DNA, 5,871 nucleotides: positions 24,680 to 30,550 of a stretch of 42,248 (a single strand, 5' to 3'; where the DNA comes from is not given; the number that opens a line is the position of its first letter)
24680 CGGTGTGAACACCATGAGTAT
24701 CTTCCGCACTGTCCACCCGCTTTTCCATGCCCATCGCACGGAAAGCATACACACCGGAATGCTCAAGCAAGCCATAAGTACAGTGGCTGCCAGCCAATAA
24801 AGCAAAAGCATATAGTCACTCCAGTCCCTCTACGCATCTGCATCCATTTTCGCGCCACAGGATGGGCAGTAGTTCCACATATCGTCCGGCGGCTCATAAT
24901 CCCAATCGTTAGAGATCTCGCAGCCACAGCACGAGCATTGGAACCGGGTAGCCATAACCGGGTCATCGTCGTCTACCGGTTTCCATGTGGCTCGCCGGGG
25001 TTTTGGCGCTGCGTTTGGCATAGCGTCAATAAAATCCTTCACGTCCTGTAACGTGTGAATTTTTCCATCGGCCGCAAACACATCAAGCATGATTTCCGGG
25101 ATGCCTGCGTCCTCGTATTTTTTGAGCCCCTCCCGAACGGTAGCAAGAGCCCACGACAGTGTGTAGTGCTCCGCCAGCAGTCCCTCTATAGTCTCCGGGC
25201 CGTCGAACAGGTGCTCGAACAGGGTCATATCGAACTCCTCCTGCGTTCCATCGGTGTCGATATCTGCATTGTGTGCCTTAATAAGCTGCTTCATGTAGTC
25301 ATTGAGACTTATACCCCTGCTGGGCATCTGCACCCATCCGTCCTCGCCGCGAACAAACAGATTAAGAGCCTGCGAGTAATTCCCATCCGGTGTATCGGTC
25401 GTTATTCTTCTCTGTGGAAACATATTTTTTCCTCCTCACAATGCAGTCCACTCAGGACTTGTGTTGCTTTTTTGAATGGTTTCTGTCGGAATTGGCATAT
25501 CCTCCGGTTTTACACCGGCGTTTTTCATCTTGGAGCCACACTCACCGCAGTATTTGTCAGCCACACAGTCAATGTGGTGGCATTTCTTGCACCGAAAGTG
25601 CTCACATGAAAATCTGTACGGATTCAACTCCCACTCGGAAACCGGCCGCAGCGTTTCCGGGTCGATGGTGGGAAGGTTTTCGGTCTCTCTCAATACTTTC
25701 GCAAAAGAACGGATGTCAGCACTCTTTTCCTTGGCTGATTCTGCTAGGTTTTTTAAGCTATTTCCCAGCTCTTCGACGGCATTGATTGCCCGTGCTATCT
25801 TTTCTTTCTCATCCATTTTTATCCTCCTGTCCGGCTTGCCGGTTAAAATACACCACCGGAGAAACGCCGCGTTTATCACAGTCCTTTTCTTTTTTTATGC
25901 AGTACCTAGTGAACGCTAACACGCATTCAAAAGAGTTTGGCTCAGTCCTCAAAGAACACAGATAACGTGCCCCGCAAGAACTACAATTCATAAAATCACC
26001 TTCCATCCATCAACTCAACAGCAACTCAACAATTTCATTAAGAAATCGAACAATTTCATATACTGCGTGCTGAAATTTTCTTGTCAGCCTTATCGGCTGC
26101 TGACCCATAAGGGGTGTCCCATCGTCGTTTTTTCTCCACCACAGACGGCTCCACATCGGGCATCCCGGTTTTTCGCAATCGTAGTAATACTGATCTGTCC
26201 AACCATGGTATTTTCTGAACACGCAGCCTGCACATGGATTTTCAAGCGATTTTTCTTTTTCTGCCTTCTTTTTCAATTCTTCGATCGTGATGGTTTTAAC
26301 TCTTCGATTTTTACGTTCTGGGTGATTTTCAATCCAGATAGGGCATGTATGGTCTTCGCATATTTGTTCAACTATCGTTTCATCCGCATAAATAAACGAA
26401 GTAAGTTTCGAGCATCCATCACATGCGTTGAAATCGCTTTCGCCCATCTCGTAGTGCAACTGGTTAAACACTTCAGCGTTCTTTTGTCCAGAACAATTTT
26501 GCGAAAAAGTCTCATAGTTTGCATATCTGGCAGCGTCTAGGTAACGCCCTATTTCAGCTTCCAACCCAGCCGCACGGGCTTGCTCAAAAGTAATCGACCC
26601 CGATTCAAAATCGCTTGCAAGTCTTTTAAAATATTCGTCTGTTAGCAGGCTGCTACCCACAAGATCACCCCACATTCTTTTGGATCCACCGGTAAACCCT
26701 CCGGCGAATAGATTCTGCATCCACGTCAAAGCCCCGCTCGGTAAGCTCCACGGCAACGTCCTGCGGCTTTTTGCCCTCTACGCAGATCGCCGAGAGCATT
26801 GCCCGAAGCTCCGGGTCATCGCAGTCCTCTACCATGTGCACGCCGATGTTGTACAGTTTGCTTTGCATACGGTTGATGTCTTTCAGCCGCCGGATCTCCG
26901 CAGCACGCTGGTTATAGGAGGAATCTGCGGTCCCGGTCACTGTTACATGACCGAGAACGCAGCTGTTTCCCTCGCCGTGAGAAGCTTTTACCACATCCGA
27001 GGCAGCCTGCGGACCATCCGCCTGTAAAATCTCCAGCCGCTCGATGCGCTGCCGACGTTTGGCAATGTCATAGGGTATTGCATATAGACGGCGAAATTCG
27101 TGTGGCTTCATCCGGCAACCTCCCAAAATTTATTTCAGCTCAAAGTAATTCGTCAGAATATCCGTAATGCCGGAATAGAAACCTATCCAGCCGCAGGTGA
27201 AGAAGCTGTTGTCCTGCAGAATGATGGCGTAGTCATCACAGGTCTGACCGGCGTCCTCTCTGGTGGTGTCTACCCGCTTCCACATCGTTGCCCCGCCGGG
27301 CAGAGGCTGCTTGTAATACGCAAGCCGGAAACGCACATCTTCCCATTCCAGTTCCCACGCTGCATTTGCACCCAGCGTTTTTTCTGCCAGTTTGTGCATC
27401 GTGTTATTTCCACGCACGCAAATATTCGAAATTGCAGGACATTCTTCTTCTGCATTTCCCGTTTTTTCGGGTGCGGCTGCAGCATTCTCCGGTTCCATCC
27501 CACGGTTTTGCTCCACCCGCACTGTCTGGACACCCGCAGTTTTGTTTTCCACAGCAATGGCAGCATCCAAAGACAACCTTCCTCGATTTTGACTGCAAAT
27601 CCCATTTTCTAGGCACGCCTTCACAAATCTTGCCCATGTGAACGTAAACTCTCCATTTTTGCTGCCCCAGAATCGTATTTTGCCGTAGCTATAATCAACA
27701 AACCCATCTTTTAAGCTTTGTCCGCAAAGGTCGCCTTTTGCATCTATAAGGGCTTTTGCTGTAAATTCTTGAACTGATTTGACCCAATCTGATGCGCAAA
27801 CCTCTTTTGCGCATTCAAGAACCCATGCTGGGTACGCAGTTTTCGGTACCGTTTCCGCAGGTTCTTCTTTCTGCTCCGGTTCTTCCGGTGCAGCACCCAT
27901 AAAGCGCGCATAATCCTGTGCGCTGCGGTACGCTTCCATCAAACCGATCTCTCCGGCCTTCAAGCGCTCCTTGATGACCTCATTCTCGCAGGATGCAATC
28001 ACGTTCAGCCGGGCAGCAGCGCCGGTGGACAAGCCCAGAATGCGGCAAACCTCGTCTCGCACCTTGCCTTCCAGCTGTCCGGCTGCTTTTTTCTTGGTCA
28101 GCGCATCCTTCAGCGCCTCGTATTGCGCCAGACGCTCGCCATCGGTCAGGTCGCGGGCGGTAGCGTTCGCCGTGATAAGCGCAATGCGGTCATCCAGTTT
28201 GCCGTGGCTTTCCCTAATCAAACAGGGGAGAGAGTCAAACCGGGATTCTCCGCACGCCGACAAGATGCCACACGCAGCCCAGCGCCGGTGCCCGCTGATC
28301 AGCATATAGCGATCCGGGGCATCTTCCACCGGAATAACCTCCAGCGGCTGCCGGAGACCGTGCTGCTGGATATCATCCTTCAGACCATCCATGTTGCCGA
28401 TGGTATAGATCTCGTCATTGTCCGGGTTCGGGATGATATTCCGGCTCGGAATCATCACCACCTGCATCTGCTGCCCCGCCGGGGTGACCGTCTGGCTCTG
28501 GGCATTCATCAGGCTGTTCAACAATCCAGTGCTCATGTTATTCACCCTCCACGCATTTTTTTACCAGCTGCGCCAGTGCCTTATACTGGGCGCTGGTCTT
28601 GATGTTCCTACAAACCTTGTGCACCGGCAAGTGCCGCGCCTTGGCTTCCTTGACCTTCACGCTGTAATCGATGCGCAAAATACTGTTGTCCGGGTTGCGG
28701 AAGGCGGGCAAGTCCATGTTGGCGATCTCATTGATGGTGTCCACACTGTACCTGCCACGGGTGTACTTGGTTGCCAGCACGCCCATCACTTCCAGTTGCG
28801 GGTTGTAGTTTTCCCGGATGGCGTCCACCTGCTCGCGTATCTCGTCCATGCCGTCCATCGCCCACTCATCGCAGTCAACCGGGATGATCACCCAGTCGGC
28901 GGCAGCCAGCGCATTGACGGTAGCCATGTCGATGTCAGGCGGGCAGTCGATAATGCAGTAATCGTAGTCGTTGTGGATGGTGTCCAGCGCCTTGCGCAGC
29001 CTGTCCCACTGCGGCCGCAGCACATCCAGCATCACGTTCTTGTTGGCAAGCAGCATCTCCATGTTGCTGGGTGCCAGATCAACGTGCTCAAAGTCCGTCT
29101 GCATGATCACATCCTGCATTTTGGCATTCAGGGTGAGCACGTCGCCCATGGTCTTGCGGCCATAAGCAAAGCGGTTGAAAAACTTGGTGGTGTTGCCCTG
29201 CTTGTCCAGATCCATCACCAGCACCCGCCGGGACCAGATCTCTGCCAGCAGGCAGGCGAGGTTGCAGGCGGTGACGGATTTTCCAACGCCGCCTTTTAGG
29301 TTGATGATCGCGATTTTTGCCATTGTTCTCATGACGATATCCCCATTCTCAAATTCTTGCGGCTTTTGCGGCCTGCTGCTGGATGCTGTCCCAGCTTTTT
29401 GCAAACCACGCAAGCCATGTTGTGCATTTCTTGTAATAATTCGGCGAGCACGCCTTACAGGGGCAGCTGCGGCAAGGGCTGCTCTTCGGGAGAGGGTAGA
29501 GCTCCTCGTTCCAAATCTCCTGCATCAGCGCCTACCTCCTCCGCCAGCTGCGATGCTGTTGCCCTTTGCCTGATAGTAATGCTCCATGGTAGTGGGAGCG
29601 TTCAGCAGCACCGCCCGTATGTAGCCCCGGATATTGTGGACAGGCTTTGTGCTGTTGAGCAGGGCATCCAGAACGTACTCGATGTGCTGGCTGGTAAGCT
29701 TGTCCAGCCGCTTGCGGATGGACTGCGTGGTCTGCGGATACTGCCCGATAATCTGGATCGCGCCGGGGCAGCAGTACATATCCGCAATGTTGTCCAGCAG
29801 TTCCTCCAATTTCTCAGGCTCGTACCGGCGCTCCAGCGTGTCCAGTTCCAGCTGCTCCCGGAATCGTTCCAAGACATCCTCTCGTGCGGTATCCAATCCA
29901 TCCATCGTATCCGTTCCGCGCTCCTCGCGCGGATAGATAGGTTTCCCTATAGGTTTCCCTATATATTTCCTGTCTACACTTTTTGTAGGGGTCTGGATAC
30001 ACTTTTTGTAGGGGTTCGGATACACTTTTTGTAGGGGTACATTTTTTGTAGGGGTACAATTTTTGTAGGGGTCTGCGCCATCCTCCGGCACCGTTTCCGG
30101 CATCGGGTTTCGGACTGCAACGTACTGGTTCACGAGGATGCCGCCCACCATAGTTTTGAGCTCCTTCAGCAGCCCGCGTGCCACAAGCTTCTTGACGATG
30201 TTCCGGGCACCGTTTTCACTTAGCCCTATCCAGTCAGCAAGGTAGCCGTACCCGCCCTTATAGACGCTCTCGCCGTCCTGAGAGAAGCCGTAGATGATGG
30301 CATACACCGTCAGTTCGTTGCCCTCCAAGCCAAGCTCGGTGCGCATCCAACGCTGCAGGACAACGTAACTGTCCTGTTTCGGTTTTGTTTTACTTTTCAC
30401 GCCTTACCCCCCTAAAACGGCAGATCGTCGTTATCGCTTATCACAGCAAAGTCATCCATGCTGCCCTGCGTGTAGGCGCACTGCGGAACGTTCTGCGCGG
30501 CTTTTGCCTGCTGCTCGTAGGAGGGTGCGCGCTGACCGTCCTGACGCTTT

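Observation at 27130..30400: Plasmid-style maintenance set (Rep with iterons, ParA, ParB, nearby small serine recombinase) coexists with integrase and tRNA-type attP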

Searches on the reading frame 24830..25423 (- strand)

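Call 67: search_protein_families(library=phrogs, proteins=[window:24830-25423:-], max_evalue=0.001)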
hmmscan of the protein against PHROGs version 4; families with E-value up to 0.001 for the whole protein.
window:24830-25423:- (197 aa): 1 family
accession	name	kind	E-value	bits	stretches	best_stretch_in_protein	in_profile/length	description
phrog_2245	-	other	7.2e-19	69.4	1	6-112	11-118/218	nucleoside triphosphate pyrophosphohydrolase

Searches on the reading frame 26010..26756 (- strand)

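Call 3: search_protein_families(library=pfam, proteins=[window:26010-26756:-], max_evalue=0.01)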
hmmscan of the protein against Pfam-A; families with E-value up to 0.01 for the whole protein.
window:26010-26756:- (248 aa): 0 families

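Call 4: search_protein_families(library=phrogs, proteins=[window:26010-26756:-], max_evalue=0.001)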
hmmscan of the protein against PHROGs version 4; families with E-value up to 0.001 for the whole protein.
window:26010-26756:- (248 aa): 1 family
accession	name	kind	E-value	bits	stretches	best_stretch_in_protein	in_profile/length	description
phrog_27359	-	unknown function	0.00066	20.3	0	41-120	5-82/173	-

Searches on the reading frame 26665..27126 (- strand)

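Call 3: search_protein_families(library=pfam, proteins=[window:26665-27126:-], max_evalue=0.01)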
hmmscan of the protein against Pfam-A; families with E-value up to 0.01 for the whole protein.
window:26665-27126:- (153 aa): 1 family
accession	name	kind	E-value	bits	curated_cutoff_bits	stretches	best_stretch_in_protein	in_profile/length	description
PF18096.6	Thump_like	-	0.0046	17.2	26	0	125-144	28-47/78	THUMP domain-like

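Call 4: search_protein_families(library=phrogs, proteins=[window:26665-27126:-], max_evalue=0.001)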
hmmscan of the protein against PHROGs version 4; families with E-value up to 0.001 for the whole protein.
window:26665-27126:- (153 aa): 0 families

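Call 66: search_protein_families(library=ncbifam, proteins=[window:26665-27126:-], max_evalue=0.001)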
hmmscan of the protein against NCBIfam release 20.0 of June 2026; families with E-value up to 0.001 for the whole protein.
window:26665-27126:- (153 aa): 0 families

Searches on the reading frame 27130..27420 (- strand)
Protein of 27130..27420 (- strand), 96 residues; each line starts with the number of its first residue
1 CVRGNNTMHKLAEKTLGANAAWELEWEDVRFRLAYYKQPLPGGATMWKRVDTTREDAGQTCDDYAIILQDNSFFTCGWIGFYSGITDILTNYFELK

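Call 71: search_protein_families(library=pfam, proteins=[window:27130-27420:-], max_evalue=1)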
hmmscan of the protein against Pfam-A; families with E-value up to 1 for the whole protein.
window:27130-27420:- (96 aa): 1 family
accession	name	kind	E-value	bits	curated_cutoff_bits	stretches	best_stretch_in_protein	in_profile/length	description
PF01374.23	Glyco_hydro_46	-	0.22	11.6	27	1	64-90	19-45/210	Glycosyl hydrolase family 46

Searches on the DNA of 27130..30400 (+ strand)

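Call 10: search_dna_similar(query=window:27130-30400:+, collection=plasmids, mode=distant, max_rows=15)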
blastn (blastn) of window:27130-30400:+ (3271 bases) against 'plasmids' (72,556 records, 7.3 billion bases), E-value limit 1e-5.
No match.

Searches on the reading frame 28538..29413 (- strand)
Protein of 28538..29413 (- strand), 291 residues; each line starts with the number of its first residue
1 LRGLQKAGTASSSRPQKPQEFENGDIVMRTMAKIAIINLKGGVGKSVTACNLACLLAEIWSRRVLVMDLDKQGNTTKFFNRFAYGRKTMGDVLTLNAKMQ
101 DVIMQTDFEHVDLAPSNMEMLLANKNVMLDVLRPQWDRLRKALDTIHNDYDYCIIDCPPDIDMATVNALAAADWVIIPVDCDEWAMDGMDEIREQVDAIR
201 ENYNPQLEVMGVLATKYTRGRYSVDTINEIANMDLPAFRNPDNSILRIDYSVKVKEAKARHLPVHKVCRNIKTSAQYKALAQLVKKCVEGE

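Call 3: search_protein_families(library=pfam, proteins=[window:28538-29413:-], max_evalue=0.01)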
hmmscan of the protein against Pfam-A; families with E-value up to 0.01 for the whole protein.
window:28538-29413:- (291 aa): 7 families
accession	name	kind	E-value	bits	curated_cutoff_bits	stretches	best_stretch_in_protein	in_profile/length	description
PF13614.12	AAA_31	-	1.4e-46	159.1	27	1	32-209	2-177/177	AAA domain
PF01656.29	CbiA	-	7.9e-21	74.7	25.4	1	34-264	1-125/125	CobQ/CobB/MinD/ParA nucleotide binding domain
PF09140.17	MipZ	-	1.9e-09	37.6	20.7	1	34-181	3-131/262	ATPase MipZ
PF10609.15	ParA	-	3.1e-09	37.1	27.1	1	32-178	4-143/246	NUBPL iron-transfer P-loop NTPase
PF06564.18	CBP_BcsQ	-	4.8e-06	26.7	21.3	1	31-182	1-148/234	Cellulose biosynthesis protein BcsQ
PF00142.24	Fer4_NifH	-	7.3e-06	26.1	25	1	34-98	3-64/271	4Fe-4S iron sulfur cluster binding proteins, NifH/frxC family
PF02374.21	ArsA_ATPase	-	0.00094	18.9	24.3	1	34-83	3-51/305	Anion-transporting ATPase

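Call 4: search_protein_families(library=phrogs, proteins=[window:28538-29413:-], max_evalue=0.001)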
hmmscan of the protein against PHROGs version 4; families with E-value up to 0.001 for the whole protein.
window:28538-29413:- (291 aa): 2 families
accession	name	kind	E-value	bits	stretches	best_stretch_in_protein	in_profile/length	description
phrog_164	-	DNA, RNA and nucleotide metabolism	3e-53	182.6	1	27-288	220-473/500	ParA-like partition protein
phrog_19408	-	unknown function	0.00014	21.3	1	28-169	522-653/721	-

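Call 66: search_protein_families(library=ncbifam, proteins=[window:28538-29332:-], max_evalue=0.001)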
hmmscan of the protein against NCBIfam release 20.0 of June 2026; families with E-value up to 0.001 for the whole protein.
window:28538-29332:- (264 aa): 21 families
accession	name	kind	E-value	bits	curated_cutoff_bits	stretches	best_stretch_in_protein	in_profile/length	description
NF041546.1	ParA_partition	equivalog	1.8e-25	89.7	180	2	100-212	54-165/203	ParA family partition ATPase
NF041283.1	PrgP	equivalog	1.6e-23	83.5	400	1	7-194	5-198/297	ParA superfamily DNA segregation protein PrgP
TIGR03453.1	partition_RepA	equivalog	1.1e-21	77.2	348.45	1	7-155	107-267/387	plasmid partitioning protein RepA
TIGR01969.1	minD_arch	subfamily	7.5e-18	64.6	201.75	1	7-259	3-232/251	cell division ATPase MinD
NF010443.0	PRK13869.1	subfamily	3.4e-15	55.7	446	1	6-156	123-285/405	plasmid-partitioning protein RepA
TIGR03371.1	cellulose_yhjQ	equivalog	2.1e-13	50.3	157.85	1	4-257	1-241/246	cellulose biosynthesis protein BcsQ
TIGR01968.1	minD_bact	equivalog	6.3e-13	48.7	212.9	1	7-185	4-173/261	septum site-determining protein MinD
TIGR01007.1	eps_fam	subfamily_domain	2.3e-10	40.4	108.05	1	4-142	17-146/204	polysaccharide biosynthesis tyrosine autokinase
TIGR03018.1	pepcterm_TyrKin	hypoth_equivalog_domain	1.6e-09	37.4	230.65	1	9-173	40-197/207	XrtA-associated tyrosine autokinase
NF010259.0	PRK13705.1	equivalog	2.9e-08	33.1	725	1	7-157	109-269/388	plasmid-partitioning protein SopA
NF041136.1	MrpORP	equivalog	1.4e-06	27.9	450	1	5-150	6-145/365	iron-sulfur cluster carrier protein MrpORP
NF047398.1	AAA_KGGVGR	domain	5.1e-06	26.9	90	1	5-43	3-40/190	KGGVGR-motif variant AAA ATPase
TIGR01287.1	nifH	equivalog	1.4e-05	24.5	394.35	1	7-69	3-62/275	nitrogenase iron protein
NF008669.0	PRK11670.1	equivalog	3.1e-05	23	348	1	7-135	110-231/369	iron-sulfur cluster carrier protein ApbC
NF009701.0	PRK13230.1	subfamily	4e-05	22.8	350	1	5-66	2-60/291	nitrogenase reductase-like protein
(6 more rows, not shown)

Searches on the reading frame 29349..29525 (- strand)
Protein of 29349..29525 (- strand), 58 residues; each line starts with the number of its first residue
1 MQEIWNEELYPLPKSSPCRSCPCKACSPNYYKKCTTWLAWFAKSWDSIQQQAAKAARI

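Call 3: search_protein_families(library=pfam, proteins=[window:29349-29525:-], max_evalue=0.01)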
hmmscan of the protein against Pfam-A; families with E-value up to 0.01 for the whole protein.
window:29349-29525:- (58 aa): 0 families

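Call 4: search_protein_families(library=phrogs, proteins=[window:29349-29525:-], max_evalue=0.001)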
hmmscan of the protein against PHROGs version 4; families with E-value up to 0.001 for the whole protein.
window:29349-29525:- (58 aa): 0 families

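Call 71: search_protein_families(library=pfam, proteins=[window:29349-29525:-], max_evalue=1)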
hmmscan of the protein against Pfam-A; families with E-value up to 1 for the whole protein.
window:29349-29525:- (58 aa): 0 families
